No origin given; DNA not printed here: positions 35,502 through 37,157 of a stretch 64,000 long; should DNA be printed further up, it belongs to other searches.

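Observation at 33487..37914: Regulator island (two XRE paralogs, two TrmB-like paralogs, one 451-aa unknown) in place of fusA after rpsG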

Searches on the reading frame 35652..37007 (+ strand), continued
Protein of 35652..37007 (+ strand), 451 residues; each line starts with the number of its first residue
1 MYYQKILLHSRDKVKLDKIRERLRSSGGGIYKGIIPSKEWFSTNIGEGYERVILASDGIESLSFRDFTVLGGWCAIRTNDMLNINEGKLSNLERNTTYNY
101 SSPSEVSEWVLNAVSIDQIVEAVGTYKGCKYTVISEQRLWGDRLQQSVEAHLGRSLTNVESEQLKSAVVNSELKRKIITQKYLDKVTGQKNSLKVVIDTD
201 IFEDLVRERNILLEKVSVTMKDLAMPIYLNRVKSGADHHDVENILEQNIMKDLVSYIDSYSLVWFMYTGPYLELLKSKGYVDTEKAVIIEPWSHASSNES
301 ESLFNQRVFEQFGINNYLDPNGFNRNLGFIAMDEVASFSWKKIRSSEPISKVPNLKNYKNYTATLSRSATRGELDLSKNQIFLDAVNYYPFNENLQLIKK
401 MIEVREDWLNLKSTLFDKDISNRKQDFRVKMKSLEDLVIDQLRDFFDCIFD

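Call 40: search_protein_families(library=pfam, alignment_id=A3, max_evalue=1)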
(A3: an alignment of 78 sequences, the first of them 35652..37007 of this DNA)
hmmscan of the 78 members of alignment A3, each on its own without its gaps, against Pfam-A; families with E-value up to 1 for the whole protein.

A. member 1, window:35652-37007:+ (451 aa): 1 family
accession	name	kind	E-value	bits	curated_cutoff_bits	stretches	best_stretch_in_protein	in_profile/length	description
PF03883.20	H2O2_YaaD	-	0.04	13.9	29.6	1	138-191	142-194/236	Peroxide stress protein YaaA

B. families by the number of members that match (of 78 scanned): 46 families (the first 25 are shown)
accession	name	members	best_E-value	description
PF18016.8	SAM_3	3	0.0014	SAM domain (Sterile alpha motif)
PF21651.2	DUF6858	2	0.092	Family of unknown function (DUF6858)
PF04927.17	SMP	1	0.0011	Seed maturation protein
PF01865.21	PhoU_div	1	0.0013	Protein of unknown function DUF47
PF03938.19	OmpH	1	0.0047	Outer membrane protein (OmpH-like)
PF16473.11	Rv2179c-like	1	0.0077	3'-5' exoribonuclease Rv2179c-like domain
PF18471.6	Ribosomal_L27_C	1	0.015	Ribosomal L27 protein C-terminal domain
PF14966.11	DNA_repr_REX1B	1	0.019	DNA repair REX1-B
PF01031.25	Dynamin_M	1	0.019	Dynamin central region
PF03941.20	INCENP_ARK-bind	1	0.021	Inner centromere protein, ARK binding region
PF12025.13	Phage_C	1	0.03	Phage protein C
PF20638.3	ATG5_UblA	1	0.033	Autophagy protein ATG5, UblA domain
PF01512.22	Complex1_51K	1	0.039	Nuo51 FMN-binding domain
PF03883.20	H2O2_YaaD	1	0.04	Peroxide stress protein YaaA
PF19353.4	DUF5930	1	0.045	Family of unknown function (DUF5930)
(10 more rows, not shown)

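Call 75: search_protein_families(library=padloc, proteins=[window:35652-37007:+], max_evalue=0.01)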
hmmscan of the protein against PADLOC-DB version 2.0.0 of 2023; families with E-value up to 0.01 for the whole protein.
window:35652-37007:+ (451 aa): 0 families

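Call 76: search_protein_families(library=ncbifam, proteins=[window:35652-37007:+], max_evalue=0.001)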
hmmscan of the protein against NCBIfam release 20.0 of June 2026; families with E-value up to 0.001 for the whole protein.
window:35652-37007:+ (451 aa): 0 families

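Call 80: fold_search(model_id=the predicted structure, library=viral)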
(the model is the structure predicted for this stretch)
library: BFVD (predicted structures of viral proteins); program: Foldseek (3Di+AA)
matches with E <= 10: 22; with E <= 0.001: 0
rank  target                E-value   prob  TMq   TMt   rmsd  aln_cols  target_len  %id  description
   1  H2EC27                4.3e-02  0.92  0.35  0.37  10.8       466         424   10  tyrosine--tRNA ligase [Megavirus courdo7]
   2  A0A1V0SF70            7.9e-01  0.07  0.11  0.07  26.6       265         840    8  Transposase [Hokovirus HKV1]
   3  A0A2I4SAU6            1.4e+00  0.05  0.13  0.14  20.5       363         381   11  Nucleoprotein (Fragment) [Zaire ebolavirus]
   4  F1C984                1.7e+00  0.13  0.31  0.33  14.2       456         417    9  Cysteinyl-tRNA synthetase (Fragment) [Moumouvirus sp.]
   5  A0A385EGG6            2.4e+00  0.02  0.12  0.13  19.9       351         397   14  (no name in the UniProt tables at hand)
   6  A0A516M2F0            4.1e+00  0.03  0.11  0.09  24.3       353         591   11  (no name in the UniProt tables at hand)
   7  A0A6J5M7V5            4.3e+00  0.01  0.07  0.06  60.1       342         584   10  Uncharacterized protein [uncultured Caudovirales phage]
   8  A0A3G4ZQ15            5.2e+00  0.01  0.08  0.05  18.7       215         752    7  RNA helicase [Terrestrivirus sp.]
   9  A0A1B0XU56            5.4e+00  0.01  0.08  0.08  29.6       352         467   11  (no name in the UniProt tables at hand)
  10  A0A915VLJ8            5.4e+00  0.01  0.09  0.07  30.3       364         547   12  (no name in the UniProt tables at hand)
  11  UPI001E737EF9         6.5e+00  0.01  0.07  0.06  24.6       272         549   11  (no name look-up for this kind of identifier)
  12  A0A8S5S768            6.8e+00  0.04  0.09  0.14  13.5       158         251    8  Rep protein [virus sp. ctjzo7]
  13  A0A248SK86            6.8e+00  0.02  0.13  0.11  16.8       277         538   10  (no name in the UniProt tables at hand)
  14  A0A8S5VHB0            7.2e+00  0.02  0.09  0.16  19.7       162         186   20  Uncharacterized protein [Myoviridae sp. ctkfK18]
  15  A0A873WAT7            7.9e+00  0.02  0.07  0.06  20.7       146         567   10  (no name in the UniProt tables at hand)
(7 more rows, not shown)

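Call 91: find_encoding_contigs(protein=P0014, flank=6000, max_places=1)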
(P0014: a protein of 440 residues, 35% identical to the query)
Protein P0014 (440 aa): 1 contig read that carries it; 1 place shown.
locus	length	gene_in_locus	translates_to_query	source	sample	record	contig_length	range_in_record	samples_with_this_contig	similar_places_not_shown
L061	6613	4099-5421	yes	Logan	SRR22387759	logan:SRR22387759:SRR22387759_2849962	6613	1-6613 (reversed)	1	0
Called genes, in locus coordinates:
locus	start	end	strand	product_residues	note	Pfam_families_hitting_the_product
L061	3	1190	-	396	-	?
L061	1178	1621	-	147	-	-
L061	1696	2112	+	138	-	PF09136:Glucodextran_B (weak)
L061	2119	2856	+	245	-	-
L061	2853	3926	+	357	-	PF01321:Creatinase_N, PF00557:Peptidase_M24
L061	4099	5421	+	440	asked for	-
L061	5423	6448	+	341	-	PF06032:S-Me-THD_N, PF20906:S-Me-THD_C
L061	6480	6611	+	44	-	?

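Call 92: find_encoding_contigs(protein=P0016, flank=6000, max_places=1)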
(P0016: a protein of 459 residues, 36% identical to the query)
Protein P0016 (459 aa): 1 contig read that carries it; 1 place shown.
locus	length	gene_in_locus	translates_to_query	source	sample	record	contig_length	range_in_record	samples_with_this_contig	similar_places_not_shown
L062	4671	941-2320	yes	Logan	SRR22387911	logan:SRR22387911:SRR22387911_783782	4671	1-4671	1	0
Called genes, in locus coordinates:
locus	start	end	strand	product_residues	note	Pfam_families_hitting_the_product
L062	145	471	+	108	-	PF01371:Trp_repressor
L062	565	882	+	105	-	-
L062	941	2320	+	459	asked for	-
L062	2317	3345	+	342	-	PF06032:S-Me-THD_N, PF20906:S-Me-THD_C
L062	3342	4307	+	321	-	PF05343:Peptidase_M42, PF02127:Peptidase_M18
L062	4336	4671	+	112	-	?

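Call 93: search_protein_families(library=pfam, proteins=[L012:6516-7949:+, L012:8037-8474:+, L012:8518-9609:-, L012:12091-12537:+, L012:12542-13063:-, L012:5379-6482:-, L014:3739-4431:+, L014:4938-5564:+, L014:5577-6326:+, L014:6394-7473:+], max_evalue=0.001)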
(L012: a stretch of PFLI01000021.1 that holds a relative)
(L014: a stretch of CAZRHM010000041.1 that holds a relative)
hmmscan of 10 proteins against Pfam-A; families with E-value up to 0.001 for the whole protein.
L012:6516-7949:+ (477 aa): 1 family
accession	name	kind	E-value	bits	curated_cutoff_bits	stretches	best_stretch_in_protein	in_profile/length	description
PF01204.24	Trehalase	-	2.8e-46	158.9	21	2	234-469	289-510/512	Trehalase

L012:8037-8474:+ (145 aa): 1 family
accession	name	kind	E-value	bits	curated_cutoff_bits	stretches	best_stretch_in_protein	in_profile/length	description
PF01541.30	GIY-YIG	-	8.8e-16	58.4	22.6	1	50-119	2-74/78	GIY-YIG catalytic domain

L012:8518-9609:- (363 aa): 2 families
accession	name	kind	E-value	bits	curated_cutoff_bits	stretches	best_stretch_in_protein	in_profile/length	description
PF03727.22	Hexokinase_2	-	1.2e-20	74.4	24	2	274-358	148-238/242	Hexokinase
PF00349.27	Hexokinase_1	-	2.8e-05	24.4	24.3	1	105-177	130-199/201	Hexokinase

L012:12091-12537:+ (148 aa): 0 families

L012:12542-13063:- (173 aa): 0 families

L012:5379-6482:- (367 aa): 0 families

L014:3739-4431:+ (230 aa): 1 family
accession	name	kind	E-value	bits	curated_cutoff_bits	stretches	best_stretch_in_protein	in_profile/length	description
PF01476.26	LysM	-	1.1e-05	25.7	20.9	1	177-227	1-40/43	LysM domain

L014:4938-5564:+ (208 aa): 3 families
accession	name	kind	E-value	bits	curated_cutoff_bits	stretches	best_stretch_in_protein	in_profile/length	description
PF13462.12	Thioredoxin_4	-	3.3e-20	73.4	23.2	2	118-199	14-97/165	Thioredoxin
PF01323.26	DSBA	-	1.5e-11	44.9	25.6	2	121-189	2-64/191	DSBA-like thioredoxin domain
PF13098.12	Thioredoxin_2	-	0.00062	20.5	27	0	113-190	2-61/104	Thioredoxin-like domain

L014:5577-6326:+ (249 aa): 2 families
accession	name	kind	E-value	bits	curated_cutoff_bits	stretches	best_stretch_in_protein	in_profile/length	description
PF04452.19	Methyltrans_RNA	-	3.5e-47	160.5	23.9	1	74-246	2-164/165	RNA methyltransferase domain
PF20260.4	PUA_4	-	3.7e-09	37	23.9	1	25-66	5-47/48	RNA methyltransferase PUA domain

L014:6394-7473:+ (359 aa): 0 families
